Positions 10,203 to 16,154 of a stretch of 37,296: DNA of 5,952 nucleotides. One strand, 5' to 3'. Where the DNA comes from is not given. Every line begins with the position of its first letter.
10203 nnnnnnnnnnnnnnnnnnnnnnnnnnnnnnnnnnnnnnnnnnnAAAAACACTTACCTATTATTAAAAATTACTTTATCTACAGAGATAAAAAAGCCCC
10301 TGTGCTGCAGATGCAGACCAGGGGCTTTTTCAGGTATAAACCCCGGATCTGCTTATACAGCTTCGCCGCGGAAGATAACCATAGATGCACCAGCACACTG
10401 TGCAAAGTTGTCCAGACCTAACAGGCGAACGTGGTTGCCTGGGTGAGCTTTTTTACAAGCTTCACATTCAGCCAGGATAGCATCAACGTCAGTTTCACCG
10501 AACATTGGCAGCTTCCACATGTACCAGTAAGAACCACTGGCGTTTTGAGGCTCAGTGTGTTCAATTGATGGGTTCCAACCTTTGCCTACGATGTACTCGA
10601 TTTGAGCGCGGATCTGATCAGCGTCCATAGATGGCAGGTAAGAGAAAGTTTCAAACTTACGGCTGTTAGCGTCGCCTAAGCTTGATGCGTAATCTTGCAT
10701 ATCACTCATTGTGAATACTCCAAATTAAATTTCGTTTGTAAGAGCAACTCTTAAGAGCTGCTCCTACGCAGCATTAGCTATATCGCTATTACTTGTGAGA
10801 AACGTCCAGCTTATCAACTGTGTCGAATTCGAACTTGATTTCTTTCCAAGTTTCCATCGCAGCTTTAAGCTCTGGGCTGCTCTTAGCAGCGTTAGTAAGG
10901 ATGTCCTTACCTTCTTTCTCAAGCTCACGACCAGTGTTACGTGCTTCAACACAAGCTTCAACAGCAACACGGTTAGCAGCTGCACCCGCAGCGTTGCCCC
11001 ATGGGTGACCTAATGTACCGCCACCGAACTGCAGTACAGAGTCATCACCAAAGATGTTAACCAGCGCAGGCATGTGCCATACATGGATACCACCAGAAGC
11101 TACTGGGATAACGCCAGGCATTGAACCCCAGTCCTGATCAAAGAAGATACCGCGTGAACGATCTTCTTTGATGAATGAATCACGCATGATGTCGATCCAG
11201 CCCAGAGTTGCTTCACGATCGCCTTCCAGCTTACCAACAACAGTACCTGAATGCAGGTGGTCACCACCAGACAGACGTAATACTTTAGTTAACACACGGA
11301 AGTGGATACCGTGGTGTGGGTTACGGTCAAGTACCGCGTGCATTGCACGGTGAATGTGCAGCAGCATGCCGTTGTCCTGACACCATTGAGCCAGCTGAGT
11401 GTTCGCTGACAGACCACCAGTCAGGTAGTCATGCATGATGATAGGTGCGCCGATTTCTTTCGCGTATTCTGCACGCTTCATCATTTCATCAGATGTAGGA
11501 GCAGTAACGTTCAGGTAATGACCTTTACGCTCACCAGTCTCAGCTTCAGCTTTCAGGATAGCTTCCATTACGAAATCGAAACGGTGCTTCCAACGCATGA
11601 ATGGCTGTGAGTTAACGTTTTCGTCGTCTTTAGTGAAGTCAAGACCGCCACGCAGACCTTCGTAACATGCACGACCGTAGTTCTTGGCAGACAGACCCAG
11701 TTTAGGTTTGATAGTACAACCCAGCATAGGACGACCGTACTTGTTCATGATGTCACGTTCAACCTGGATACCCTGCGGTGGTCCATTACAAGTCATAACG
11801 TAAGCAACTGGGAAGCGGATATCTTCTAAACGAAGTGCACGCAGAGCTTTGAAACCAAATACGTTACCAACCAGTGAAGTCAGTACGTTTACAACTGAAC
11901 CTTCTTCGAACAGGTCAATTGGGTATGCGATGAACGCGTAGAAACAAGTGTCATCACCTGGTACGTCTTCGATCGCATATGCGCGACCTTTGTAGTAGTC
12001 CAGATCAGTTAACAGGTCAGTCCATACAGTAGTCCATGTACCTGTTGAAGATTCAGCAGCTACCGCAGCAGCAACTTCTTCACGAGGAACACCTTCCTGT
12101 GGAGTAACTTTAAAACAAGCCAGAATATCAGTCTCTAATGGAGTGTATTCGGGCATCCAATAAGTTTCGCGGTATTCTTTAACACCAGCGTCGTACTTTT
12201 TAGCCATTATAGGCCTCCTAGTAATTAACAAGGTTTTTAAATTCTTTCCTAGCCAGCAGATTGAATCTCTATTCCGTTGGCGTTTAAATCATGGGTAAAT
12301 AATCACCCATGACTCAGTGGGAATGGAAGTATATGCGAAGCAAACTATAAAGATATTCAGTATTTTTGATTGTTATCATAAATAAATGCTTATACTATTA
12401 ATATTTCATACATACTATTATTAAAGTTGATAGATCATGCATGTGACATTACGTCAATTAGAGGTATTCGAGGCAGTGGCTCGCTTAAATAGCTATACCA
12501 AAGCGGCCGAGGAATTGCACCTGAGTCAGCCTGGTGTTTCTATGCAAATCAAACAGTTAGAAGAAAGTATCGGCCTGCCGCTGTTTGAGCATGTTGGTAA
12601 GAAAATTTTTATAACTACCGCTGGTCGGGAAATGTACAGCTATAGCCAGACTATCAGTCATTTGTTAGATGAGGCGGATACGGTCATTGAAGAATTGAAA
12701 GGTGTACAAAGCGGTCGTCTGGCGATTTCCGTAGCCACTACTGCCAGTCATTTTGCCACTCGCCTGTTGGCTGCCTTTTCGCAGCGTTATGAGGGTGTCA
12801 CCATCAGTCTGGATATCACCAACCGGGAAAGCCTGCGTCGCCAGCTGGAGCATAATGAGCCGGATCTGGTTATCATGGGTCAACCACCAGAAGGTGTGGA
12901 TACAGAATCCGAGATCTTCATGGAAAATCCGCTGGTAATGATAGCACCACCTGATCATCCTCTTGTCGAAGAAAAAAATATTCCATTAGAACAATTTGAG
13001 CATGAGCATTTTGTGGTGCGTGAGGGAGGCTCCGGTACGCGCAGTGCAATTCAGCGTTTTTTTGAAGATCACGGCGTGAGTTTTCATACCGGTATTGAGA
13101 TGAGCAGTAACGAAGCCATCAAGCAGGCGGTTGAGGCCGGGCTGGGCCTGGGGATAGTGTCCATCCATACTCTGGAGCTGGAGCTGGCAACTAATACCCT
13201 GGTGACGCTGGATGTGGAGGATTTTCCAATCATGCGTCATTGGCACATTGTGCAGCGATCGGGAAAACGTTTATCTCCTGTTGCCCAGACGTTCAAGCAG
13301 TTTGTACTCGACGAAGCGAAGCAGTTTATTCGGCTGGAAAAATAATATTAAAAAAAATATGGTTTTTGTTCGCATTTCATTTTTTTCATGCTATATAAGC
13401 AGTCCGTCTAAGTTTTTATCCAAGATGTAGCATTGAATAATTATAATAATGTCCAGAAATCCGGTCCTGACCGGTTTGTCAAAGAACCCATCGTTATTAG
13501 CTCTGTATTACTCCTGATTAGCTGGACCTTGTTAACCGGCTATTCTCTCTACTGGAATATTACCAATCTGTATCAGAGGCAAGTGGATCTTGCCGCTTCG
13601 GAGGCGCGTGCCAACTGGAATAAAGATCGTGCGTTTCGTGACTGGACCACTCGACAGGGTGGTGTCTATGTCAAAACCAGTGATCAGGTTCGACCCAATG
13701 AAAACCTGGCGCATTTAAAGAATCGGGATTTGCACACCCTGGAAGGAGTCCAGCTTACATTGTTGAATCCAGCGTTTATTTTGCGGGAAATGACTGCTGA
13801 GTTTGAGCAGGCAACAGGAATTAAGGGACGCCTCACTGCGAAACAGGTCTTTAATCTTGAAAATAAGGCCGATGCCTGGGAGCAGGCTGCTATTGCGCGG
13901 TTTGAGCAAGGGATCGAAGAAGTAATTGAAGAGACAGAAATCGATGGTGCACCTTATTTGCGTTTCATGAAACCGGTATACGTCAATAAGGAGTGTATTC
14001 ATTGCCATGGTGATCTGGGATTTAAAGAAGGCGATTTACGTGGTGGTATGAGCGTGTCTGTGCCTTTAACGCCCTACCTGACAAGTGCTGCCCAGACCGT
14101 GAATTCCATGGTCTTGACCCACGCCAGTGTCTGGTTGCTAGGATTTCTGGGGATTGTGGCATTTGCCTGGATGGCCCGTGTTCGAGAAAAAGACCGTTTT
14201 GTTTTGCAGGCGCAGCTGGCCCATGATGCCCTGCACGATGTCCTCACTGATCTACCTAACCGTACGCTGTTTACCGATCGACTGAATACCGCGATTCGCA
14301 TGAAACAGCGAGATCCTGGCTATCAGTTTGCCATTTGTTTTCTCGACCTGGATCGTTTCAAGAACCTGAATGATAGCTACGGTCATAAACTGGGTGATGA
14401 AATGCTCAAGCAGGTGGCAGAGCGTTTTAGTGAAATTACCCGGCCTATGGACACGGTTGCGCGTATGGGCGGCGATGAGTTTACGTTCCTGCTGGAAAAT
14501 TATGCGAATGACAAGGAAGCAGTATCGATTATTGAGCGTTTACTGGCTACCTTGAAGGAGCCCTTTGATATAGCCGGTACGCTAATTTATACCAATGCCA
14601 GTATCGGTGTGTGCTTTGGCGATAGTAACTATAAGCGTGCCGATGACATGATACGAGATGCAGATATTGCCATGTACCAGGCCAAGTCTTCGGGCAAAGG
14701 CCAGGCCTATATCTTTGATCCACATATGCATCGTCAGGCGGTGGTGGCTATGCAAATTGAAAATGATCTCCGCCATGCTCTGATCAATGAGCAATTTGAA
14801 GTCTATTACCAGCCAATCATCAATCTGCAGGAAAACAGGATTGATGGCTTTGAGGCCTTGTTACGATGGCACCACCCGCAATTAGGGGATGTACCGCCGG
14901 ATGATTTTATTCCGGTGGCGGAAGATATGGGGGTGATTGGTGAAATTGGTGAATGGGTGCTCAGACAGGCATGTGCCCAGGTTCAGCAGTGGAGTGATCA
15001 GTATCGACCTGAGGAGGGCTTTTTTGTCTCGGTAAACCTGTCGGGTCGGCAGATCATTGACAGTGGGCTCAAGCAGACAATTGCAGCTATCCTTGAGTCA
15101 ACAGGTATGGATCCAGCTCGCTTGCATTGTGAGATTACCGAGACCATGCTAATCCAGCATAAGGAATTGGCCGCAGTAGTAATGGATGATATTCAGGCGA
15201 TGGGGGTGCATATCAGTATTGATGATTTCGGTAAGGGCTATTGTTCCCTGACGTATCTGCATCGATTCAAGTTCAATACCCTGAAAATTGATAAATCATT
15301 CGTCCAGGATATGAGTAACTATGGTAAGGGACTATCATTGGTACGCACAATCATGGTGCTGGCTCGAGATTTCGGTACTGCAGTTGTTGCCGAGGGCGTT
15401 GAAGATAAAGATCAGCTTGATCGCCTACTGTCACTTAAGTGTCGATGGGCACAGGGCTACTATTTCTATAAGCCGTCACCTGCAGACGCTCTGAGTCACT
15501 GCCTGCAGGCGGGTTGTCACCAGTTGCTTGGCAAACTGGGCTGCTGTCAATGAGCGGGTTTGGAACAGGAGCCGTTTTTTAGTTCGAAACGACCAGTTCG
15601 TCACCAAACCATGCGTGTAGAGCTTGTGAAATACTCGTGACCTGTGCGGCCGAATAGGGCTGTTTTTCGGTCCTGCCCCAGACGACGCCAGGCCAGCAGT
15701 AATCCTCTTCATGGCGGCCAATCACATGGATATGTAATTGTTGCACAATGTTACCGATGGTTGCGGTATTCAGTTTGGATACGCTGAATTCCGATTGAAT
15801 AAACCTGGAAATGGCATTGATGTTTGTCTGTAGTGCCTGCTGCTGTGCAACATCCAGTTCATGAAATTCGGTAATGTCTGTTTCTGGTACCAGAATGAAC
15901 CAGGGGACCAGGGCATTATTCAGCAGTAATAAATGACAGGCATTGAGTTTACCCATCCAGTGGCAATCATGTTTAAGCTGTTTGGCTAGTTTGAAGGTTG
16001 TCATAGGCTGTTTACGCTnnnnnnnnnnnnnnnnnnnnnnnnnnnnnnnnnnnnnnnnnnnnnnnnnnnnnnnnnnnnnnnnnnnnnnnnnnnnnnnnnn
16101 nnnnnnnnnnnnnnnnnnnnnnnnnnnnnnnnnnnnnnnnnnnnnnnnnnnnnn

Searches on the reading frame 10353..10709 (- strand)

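Call 8: search_protein_families(library=pfam, proteins=[window:10353-10709:-], max_evalue=10)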
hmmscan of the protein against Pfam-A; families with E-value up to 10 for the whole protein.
window:10353-10709:- (118 aa): 1 family
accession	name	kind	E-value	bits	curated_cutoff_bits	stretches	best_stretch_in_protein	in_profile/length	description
PF00101.25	RuBisCO_small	-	2.9e-37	127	27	1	19-114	1-96/97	Ribulose bisphosphate carboxylase, small chain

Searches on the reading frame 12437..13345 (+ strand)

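Call 8: search_protein_families(library=pfam, proteins=[window:12437-13345:+], max_evalue=10)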
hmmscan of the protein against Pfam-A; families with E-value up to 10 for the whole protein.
window:12437-13345:+ (302 aa): 7 families
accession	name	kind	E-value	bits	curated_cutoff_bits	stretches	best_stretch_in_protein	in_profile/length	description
PF03466.25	LysR_substrate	-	1e-52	179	28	1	89-294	2-208/209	LysR substrate binding domain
PF00126.33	HTH_1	-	9.6e-22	77.1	26.6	1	5-64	1-60/60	Bacterial regulatory helix-turn-helix protein, lysR family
PF12849.12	PBP_like_2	-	3.2e-06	27.5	27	1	92-291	7-264/267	PBP superfamily domain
PF12840.13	HTH_20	-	0.061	13.7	27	1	19-45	20-45/51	Helix-turn-helix domain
PF13412.12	HTH_24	-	0.1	12.6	21.9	1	19-43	19-43/48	Winged helix-turn-helix DNA-binding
PF12727.12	PBP_like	-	0.1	12.2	27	1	191-236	95-144/193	PBP superfamily domain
PF01022.26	HTH_5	-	0.13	12.6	22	1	24-43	22-41/47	Bacterial regulatory protein, arsR family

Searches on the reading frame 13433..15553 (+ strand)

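Call 8: search_protein_families(library=pfam, proteins=[window:13433-15553:+], max_evalue=10)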
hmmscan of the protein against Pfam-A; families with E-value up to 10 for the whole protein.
window:13433-15553:+ (706 aa): 3 families
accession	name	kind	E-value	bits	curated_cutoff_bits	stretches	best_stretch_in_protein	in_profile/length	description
PF00563.25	EAL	-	1.3e-73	247.7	31.3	1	444-681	2-236/236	EAL domain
PF00990.26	GGDEF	-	6.1e-48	163.1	23.8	1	266-423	1-160/161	Diguanylate cyclase, GGDEF domain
PF11845.13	Tll0287-like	-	3.1e-21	76.7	24.1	1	56-211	10-144/144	Tll0287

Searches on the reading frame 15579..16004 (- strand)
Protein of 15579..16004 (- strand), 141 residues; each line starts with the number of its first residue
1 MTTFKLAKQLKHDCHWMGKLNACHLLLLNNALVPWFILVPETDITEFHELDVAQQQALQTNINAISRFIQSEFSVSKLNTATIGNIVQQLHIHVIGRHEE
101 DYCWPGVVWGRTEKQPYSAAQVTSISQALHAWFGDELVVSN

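Call 8: search_protein_families(library=pfam, proteins=[window:15579-16004:-], max_evalue=10)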
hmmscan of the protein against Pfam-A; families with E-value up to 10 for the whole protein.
window:15579-16004:- (141 aa): 2 families
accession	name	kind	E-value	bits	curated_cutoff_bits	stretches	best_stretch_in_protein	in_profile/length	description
PF01230.28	HIT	-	1.3e-12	48.6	21.5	1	13-99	5-97/98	HIT domain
PF11969.13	DcpS_C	-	0.01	16.7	24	1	36-98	37-104/114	Scavenger mRNA decapping enzyme C-term binding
